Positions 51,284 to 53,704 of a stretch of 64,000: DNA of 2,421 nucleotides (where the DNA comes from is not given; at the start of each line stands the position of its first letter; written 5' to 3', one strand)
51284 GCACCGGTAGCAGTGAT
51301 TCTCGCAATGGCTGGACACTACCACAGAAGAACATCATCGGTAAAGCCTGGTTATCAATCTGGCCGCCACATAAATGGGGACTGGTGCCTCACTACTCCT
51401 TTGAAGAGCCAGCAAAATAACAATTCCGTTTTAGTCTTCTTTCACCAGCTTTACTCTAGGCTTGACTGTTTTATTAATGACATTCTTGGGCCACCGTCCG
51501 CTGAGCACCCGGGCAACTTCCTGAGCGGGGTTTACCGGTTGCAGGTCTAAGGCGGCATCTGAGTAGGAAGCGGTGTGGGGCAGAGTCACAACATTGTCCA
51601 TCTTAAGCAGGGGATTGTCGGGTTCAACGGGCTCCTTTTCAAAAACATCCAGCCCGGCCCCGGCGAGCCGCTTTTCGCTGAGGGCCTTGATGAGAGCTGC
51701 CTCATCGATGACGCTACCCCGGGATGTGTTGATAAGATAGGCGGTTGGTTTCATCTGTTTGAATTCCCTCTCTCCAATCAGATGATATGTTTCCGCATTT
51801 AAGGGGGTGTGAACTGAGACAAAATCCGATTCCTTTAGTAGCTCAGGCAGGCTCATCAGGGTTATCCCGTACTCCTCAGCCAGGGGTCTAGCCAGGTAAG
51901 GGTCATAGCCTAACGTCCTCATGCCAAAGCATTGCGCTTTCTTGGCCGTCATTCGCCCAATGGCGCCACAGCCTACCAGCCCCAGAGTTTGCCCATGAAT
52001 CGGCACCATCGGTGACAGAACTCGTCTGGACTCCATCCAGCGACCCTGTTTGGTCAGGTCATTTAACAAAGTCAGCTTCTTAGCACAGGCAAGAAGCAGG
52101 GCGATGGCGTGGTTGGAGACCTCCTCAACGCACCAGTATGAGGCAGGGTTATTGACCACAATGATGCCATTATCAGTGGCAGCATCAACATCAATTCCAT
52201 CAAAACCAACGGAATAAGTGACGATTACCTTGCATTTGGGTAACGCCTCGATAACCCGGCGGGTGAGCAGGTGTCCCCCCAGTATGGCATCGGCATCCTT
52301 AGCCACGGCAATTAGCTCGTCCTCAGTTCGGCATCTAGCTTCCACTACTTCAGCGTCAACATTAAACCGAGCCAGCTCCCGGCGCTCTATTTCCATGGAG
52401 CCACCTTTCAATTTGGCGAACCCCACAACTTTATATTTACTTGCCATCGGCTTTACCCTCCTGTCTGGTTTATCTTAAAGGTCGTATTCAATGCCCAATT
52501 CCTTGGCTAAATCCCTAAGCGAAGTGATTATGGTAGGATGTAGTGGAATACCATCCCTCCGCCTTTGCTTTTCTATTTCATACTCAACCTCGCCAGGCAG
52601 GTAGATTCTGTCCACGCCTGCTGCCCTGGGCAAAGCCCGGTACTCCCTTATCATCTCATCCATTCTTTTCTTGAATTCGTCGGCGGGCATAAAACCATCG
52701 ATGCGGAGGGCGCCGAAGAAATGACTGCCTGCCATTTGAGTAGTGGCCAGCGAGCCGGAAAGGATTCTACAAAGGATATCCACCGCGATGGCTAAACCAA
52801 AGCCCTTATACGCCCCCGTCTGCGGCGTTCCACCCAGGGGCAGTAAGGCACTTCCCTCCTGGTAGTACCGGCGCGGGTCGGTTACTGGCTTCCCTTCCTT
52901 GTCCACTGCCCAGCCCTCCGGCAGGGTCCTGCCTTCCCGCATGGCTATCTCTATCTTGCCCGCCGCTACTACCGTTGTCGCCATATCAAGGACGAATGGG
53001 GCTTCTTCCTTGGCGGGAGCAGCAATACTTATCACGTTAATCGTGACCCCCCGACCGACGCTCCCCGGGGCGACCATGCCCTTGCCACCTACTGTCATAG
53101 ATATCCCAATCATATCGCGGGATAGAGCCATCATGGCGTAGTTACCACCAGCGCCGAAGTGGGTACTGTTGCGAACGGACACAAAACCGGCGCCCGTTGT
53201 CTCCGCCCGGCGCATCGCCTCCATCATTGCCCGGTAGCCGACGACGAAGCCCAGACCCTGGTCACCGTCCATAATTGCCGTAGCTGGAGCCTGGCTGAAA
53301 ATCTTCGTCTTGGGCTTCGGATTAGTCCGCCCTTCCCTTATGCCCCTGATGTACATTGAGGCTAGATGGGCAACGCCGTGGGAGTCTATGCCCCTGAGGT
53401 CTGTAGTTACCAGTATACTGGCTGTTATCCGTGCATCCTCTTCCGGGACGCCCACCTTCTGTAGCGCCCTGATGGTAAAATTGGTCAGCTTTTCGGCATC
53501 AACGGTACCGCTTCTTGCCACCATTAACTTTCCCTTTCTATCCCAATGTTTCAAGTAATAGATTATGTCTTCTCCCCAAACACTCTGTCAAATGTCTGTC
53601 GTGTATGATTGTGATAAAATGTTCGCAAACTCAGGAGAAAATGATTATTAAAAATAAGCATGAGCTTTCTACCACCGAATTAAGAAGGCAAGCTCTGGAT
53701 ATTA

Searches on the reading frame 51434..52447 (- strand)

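Call 55: search_protein_families(library=pfam, proteins=[window:51434-52447:-], max_evalue=0.0001)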
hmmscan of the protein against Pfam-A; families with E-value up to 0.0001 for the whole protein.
window:51434-52447:- (338 aa): 2 families
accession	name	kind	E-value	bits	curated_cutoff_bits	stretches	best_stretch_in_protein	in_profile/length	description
PF02826.25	2-Hacid_dh_C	-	2.5e-62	209.9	25.1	1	115-293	1-178/178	D-isomer specific 2-hydroxyacid dehydrogenase, NAD binding domain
PF00389.36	2-Hacid_dh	-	2.1e-18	66.7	24.6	1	32-325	22-134/134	D-isomer specific 2-hydroxyacid dehydrogenase, catalytic domain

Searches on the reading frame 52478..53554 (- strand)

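Call 55: search_protein_families(library=pfam, proteins=[window:52478-53554:-], max_evalue=0.0001)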
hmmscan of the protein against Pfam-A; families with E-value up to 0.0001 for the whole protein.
window:52478-53554:- (359 aa): 1 family
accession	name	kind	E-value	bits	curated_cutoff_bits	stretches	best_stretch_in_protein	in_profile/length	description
PF02615.19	Ldh_2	-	3.1e-111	372.1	38.8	1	18-346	1-332/333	Malate/L-lactate dehydrogenase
